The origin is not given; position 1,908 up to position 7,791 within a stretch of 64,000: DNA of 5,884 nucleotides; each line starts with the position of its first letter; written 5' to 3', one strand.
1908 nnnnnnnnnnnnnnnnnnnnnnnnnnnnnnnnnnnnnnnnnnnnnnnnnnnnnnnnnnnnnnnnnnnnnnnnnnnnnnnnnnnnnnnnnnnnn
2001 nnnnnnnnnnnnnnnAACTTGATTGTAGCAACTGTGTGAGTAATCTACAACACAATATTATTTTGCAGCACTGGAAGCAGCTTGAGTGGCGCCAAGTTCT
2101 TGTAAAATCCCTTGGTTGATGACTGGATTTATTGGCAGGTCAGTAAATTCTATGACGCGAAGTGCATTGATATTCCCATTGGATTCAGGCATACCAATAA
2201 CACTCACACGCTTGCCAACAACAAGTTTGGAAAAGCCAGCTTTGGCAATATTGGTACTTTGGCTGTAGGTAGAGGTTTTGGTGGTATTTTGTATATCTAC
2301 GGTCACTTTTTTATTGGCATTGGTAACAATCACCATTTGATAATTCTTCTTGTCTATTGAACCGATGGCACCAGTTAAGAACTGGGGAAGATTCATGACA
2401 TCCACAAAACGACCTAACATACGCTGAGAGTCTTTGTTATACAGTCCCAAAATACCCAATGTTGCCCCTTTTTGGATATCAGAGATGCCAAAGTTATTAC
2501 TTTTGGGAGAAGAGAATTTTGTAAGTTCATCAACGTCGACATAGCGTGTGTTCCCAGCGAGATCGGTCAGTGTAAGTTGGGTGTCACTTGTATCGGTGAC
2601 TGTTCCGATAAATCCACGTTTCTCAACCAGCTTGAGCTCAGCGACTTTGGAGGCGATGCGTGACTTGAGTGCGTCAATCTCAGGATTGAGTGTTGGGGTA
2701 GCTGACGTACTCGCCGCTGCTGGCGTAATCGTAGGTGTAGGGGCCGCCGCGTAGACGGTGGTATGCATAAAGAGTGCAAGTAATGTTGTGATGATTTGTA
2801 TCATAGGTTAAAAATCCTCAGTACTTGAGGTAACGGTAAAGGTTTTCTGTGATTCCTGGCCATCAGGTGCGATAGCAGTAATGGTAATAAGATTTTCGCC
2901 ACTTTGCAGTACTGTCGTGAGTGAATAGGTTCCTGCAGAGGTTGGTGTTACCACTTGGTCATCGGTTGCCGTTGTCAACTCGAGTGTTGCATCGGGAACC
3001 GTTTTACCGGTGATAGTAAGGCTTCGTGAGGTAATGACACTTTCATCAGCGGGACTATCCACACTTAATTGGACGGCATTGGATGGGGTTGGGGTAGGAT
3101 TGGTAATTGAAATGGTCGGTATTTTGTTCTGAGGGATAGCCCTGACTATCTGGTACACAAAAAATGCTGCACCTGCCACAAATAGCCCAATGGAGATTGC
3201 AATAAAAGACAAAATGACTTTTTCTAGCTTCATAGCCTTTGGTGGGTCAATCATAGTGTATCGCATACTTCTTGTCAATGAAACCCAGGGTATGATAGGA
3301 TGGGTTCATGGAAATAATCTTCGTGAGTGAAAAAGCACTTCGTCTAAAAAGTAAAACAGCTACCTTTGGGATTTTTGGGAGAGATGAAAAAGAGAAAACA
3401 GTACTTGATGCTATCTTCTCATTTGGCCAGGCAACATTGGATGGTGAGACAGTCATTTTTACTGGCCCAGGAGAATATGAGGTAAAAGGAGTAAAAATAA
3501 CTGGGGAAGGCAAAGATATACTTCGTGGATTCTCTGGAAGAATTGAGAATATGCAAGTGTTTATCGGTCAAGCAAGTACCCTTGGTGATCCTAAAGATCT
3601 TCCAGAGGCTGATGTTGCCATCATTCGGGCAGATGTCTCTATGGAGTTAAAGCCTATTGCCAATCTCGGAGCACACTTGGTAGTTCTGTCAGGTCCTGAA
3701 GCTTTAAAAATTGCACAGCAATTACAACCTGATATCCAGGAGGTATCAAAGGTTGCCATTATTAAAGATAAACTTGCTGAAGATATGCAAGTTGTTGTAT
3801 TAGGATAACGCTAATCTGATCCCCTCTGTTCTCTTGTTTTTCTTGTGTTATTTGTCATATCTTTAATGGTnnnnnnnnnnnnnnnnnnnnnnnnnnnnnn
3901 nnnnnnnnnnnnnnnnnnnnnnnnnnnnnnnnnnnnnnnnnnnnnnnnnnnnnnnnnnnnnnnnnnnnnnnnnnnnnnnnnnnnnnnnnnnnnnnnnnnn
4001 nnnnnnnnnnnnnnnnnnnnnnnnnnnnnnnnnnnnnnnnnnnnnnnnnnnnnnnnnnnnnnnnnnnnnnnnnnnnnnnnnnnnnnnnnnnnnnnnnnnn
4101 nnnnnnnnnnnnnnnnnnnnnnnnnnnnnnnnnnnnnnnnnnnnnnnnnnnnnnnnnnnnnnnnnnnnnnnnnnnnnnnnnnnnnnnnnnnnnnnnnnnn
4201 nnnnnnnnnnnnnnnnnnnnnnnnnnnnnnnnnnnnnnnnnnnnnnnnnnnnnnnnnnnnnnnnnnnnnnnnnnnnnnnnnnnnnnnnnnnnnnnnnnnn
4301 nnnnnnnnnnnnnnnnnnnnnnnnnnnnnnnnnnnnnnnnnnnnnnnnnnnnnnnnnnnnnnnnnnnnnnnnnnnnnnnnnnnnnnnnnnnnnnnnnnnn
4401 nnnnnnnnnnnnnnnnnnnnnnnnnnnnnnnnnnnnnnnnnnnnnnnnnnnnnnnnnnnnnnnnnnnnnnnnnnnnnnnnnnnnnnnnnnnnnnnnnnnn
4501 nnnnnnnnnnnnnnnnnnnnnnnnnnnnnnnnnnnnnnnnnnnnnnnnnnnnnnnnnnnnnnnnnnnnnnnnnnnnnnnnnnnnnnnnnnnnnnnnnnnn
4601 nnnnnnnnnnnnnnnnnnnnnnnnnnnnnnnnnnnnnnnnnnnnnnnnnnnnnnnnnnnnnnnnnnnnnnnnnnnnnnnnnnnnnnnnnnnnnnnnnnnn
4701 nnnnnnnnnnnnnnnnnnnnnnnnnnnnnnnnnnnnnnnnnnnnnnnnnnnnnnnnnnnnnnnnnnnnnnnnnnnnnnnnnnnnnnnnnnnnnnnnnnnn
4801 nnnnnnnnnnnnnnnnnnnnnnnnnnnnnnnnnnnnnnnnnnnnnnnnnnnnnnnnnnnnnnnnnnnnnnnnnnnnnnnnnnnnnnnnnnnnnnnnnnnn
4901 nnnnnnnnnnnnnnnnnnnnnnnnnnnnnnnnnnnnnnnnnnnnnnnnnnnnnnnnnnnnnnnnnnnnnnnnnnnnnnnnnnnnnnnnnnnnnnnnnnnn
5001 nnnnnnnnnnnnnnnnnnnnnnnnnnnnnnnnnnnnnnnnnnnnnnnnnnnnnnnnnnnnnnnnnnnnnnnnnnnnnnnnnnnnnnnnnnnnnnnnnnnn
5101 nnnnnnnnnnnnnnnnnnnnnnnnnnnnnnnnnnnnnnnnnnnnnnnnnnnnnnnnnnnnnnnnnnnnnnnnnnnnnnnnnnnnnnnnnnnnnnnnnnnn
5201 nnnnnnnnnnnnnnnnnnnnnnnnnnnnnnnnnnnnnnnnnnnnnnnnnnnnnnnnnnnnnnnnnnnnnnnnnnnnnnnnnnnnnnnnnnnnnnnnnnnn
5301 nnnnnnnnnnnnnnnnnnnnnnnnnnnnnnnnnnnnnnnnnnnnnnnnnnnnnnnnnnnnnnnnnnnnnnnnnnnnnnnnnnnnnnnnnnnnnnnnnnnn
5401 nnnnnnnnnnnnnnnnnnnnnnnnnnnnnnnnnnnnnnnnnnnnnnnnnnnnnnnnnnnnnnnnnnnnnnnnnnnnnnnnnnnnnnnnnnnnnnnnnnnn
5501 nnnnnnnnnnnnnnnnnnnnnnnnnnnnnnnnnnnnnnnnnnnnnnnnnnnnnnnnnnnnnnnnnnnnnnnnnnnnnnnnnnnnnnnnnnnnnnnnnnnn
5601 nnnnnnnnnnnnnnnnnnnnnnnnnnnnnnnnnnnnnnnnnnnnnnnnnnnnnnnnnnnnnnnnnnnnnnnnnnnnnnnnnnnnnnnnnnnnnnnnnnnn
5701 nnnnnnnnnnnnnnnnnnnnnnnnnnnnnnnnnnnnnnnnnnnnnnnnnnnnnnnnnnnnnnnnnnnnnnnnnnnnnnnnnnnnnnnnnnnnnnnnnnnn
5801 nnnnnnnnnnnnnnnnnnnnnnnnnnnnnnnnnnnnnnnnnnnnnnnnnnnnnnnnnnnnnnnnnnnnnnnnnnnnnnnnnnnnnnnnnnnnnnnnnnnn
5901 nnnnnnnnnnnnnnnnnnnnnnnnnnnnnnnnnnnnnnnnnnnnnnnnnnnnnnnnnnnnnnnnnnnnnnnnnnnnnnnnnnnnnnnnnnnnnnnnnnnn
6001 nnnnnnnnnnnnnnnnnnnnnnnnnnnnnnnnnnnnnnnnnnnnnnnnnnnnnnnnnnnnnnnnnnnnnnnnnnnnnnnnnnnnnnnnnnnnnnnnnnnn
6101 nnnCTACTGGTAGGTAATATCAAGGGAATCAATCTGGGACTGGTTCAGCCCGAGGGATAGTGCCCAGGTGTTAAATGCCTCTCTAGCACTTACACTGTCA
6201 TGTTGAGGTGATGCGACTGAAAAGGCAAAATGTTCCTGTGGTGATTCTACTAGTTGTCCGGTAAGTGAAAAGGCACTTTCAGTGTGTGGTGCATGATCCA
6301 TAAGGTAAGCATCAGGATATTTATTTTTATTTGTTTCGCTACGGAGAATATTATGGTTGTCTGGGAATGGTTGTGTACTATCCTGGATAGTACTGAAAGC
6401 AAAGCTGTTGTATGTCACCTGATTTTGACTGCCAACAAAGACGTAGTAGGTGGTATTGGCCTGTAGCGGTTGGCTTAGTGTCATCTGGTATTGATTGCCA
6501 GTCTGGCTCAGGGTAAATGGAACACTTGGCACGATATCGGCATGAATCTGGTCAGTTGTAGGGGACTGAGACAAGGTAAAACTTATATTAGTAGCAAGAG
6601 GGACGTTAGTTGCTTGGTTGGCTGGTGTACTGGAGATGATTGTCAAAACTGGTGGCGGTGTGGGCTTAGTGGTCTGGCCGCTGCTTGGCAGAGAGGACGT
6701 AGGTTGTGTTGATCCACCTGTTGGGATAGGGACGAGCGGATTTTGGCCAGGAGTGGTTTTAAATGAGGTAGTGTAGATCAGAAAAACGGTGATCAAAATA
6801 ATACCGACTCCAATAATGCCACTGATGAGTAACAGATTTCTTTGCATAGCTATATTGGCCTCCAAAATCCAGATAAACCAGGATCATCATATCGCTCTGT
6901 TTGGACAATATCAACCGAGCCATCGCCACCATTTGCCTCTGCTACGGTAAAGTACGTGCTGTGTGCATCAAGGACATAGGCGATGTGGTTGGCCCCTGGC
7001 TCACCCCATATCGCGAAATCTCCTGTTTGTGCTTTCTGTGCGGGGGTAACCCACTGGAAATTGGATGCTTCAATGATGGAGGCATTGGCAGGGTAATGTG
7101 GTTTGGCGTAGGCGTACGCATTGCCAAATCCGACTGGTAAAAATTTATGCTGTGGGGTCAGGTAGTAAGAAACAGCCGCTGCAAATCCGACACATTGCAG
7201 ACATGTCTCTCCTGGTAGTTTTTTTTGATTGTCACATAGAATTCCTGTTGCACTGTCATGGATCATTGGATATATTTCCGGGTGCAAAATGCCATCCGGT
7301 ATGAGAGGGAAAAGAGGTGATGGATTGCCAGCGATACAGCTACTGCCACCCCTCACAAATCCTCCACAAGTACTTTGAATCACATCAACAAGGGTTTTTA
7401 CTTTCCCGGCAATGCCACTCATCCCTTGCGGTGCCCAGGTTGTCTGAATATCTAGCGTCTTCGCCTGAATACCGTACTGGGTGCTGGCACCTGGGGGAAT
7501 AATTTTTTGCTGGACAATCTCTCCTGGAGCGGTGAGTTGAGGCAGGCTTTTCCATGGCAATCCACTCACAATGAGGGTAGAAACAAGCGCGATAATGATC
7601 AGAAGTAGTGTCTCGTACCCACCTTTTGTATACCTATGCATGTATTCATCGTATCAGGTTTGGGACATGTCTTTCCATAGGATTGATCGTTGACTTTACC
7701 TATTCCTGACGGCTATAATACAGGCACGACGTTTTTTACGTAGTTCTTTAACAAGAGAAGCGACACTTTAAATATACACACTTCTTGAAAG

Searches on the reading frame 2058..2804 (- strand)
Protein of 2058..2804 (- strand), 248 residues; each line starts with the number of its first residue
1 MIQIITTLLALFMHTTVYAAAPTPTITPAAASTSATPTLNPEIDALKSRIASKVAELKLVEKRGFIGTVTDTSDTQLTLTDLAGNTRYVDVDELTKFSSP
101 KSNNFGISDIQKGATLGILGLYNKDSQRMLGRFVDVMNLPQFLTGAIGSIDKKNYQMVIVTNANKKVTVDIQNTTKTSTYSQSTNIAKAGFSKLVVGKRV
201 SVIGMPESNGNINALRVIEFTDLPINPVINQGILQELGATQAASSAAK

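Call 5: search_protein_families(library=pfam, proteins=[window:2058-2804:-], max_evalue=0.01)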
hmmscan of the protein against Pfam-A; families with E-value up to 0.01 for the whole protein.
window:2058-2804:- (248 aa): 2 families
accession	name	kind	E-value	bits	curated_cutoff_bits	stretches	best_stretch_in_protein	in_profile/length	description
PF18914.6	DUF5666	-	7.9e-06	26.5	27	0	145-217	2-59/60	Domain of unknown function (DUF5666)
PF16100.11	RMI2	-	0.00024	21.3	29.4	0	157-228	45-119/132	RecQ-mediated genome instability protein 2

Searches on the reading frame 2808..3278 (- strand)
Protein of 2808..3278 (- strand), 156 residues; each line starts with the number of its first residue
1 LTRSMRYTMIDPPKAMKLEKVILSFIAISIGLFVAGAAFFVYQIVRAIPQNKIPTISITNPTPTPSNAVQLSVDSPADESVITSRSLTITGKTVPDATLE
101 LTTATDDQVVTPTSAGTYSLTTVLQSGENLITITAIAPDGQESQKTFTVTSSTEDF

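Call 41: search_protein_families(library=pfam, proteins=[window:2808-3278:-], max_evalue=0.001)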
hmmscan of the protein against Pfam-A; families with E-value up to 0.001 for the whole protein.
window:2808-3278:- (156 aa): 2 families
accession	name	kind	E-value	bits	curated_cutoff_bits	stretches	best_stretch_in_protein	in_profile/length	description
PF09136.16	Glucodextran_B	-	5.6e-12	45.8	27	1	70-151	2-81/83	Glucodextranase, domain B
PF17936.7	Big_6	-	0.00014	22.5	27.6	1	79-147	7-78/83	Bacterial Ig domain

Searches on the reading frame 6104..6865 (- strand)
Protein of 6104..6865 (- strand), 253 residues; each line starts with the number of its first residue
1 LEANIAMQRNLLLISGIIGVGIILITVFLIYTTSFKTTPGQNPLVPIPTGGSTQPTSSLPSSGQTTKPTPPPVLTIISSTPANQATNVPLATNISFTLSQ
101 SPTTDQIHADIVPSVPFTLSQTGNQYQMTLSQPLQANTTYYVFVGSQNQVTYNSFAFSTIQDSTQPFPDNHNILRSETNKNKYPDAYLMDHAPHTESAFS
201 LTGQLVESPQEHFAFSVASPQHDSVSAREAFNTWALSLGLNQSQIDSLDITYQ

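Call 5: search_protein_families(library=pfam, proteins=[window:6104-6865:-], max_evalue=0.01)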
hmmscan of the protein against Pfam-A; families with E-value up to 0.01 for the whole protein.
window:6104-6865:- (253 aa): 3 families
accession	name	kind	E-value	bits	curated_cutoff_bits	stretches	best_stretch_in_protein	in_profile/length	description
PF13205.12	Big_5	-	3.4e-09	37.8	23.6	1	74-147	5-86/105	Bacterial Ig-like domain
PF16656.11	Pur_ac_phosph_N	-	0.0016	19.4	30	1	93-159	29-93/93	Purple acid Phosphatase, N-terminal domain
PF24489.1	Ig_J_second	-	0.0098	16.4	27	0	118-156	48-87/105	Tip attachment protein J second Ig-like domain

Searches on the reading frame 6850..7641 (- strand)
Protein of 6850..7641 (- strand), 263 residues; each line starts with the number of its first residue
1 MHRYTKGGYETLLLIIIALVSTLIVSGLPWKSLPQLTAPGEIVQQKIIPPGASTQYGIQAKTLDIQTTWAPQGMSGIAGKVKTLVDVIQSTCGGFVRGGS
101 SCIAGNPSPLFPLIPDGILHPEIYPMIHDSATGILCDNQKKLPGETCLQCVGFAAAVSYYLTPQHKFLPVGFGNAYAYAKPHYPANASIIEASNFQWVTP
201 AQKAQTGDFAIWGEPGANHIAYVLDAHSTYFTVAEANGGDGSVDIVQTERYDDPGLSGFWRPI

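Call 41: search_protein_families(library=pfam, proteins=[window:6850-7641:-], max_evalue=0.001)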
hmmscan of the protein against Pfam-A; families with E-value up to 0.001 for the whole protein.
window:6850-7641:- (263 aa): 1 family
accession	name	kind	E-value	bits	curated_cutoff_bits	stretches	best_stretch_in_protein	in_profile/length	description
PF05257.22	CHAP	-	1.7e-06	28.9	26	1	149-237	10-81/81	CHAP domain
